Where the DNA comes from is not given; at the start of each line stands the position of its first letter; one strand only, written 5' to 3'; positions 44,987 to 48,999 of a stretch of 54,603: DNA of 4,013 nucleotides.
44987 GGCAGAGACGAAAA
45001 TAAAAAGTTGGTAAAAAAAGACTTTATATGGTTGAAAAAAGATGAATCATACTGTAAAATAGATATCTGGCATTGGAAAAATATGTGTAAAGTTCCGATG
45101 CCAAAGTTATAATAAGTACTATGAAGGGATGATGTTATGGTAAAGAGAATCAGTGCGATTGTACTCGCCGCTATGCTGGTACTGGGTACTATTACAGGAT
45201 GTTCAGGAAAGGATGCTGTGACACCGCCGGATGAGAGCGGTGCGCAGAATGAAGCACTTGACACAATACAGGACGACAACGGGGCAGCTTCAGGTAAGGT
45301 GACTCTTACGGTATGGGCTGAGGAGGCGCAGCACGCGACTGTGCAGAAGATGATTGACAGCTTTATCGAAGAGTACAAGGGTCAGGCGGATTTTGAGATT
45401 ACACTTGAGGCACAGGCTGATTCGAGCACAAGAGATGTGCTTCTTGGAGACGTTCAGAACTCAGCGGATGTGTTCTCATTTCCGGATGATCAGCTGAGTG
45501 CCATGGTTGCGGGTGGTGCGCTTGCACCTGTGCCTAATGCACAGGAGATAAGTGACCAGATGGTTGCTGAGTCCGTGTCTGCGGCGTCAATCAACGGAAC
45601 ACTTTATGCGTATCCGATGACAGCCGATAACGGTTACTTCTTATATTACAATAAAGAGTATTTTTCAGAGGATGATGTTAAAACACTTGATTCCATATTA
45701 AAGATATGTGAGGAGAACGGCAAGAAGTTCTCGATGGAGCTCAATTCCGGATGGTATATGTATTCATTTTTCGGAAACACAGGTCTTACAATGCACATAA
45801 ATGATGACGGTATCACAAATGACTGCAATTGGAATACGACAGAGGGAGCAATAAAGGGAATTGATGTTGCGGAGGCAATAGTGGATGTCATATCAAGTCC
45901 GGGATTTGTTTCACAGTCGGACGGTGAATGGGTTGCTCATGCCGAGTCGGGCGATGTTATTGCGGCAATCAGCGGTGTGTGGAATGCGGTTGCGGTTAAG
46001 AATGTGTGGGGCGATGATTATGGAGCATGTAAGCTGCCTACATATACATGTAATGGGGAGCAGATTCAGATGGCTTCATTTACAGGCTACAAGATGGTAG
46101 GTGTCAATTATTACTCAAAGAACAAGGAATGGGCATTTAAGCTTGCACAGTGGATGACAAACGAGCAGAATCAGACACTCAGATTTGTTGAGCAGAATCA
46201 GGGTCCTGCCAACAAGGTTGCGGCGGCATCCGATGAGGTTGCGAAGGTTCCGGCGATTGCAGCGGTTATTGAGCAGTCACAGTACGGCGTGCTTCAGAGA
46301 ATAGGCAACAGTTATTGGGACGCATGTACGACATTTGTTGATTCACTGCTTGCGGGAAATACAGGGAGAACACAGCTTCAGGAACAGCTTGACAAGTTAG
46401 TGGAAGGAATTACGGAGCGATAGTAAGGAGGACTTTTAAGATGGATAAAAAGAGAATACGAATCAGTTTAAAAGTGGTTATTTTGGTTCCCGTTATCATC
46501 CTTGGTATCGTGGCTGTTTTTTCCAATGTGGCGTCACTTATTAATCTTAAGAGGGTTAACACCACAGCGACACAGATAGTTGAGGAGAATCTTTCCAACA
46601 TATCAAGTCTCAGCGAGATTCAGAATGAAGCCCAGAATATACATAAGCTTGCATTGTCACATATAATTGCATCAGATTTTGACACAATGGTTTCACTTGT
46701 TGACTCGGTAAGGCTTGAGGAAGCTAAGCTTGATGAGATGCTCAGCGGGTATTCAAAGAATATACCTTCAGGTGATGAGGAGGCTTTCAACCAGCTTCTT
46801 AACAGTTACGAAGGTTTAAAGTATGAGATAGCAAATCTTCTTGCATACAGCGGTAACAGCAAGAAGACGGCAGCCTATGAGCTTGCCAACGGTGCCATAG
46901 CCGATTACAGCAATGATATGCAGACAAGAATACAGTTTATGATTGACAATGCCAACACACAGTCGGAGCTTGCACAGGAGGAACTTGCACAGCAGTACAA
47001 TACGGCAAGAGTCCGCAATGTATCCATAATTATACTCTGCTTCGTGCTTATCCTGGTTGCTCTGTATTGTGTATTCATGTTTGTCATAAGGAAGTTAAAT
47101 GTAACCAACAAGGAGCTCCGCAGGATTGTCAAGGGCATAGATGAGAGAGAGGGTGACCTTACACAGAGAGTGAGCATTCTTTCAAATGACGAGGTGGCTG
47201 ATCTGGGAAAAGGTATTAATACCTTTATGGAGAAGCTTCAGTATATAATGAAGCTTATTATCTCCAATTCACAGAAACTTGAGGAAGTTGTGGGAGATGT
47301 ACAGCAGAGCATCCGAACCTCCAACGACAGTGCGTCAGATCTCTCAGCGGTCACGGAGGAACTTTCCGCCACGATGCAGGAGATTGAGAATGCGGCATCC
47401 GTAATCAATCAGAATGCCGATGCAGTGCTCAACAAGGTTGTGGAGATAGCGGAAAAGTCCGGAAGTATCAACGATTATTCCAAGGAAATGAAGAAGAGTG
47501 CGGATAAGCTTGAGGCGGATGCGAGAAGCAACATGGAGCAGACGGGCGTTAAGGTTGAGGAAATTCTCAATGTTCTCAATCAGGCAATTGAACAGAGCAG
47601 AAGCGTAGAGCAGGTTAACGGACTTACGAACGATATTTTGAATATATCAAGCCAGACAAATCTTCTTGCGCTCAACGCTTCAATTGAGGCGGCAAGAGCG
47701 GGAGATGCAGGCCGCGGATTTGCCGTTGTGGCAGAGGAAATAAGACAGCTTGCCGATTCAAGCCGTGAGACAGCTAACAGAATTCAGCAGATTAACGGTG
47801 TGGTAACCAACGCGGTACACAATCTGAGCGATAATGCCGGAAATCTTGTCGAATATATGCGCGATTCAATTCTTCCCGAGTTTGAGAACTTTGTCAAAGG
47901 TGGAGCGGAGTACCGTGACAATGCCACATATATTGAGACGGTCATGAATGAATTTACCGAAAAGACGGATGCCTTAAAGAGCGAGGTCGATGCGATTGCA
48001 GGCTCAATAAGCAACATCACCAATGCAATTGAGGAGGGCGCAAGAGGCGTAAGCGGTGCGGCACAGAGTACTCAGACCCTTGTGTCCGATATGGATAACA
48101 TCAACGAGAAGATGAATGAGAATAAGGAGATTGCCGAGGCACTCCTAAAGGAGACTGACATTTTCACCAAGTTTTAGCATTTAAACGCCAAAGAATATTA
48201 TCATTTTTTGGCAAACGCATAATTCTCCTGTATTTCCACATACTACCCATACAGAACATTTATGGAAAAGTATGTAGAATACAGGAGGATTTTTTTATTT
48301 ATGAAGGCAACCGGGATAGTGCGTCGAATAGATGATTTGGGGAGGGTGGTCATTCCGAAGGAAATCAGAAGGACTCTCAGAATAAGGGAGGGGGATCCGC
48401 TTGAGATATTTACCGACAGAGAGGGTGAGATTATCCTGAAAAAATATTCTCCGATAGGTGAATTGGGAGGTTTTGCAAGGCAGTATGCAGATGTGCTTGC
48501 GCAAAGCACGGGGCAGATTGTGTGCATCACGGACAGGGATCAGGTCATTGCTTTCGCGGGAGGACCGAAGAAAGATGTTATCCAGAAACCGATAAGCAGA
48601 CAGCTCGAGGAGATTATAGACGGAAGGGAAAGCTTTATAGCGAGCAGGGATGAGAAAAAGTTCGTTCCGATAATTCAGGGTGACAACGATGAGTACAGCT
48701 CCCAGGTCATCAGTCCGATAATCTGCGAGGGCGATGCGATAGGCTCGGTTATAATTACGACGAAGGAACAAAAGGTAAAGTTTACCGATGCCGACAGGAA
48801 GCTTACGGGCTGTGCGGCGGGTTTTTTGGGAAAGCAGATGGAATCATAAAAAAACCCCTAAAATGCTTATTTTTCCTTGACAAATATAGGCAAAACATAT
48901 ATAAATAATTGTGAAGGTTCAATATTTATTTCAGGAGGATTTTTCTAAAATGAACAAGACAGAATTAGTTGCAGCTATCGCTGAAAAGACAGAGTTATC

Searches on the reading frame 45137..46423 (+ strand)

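Call 28: search_protein_families(library=pfam, proteins=[window:45137-46423:+])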
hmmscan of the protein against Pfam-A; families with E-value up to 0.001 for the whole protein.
window:45137-46423:+ (428 aa): 2 families
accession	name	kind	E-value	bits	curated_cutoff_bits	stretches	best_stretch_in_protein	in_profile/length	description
PF13416.11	SBP_bac_8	-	1.1e-33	117.7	27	1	77-375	3-278/279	Bacterial extracellular solute-binding protein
PF01547.30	SBP_bac_1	-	2.1e-13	51.4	26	1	75-346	12-306/307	Bacterial extracellular solute-binding protein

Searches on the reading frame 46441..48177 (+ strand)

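Call 28: search_protein_families(library=pfam, proteins=[window:46441-48177:+])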
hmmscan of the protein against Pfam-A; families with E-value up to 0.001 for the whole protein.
window:46441-48177:+ (578 aa): 5 families
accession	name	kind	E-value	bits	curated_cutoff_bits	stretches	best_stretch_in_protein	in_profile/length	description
PF00015.26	MCPsignal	-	2e-24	86.8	34.6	1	359-537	5-165/172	Methyl-accepting chemotaxis protein (MCP) signalling domain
PF12729.13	4HB_MCP_1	-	1.7e-15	57.5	27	1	6-186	4-181/181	Four helix bundle sensory module for signal transduction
PF00672.30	HAMP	-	2.6e-07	31.3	25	1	224-267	8-52/53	HAMP domain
PF10824.14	T7SS_ESX_EspC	-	5.4e-05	24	23.5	0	298-383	2-84/100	Excreted virulence factor EspC, type VII ESX diderm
PF06103.16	DUF948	-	0.00064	20.3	37.2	0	205-274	10-78/89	Bacterial protein of unknown function (DUF948)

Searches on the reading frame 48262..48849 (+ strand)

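Call 28: search_protein_families(library=pfam, proteins=[window:48262-48849:+])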
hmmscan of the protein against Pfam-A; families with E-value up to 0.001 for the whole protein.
window:48262-48849:+ (195 aa): 2 families
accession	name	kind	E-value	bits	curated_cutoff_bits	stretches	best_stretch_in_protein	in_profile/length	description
PF15714.11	SpoVT_C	-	5.6e-51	172.4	27.5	1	67-194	1-128/128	Stage V sporulation protein T C-terminal, transcription factor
PF04014.23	MazE_antitoxin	-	1.3e-13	51.1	24.7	1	20-64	1-45/48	Antidote-toxin recognition MazE, bacterial antitoxin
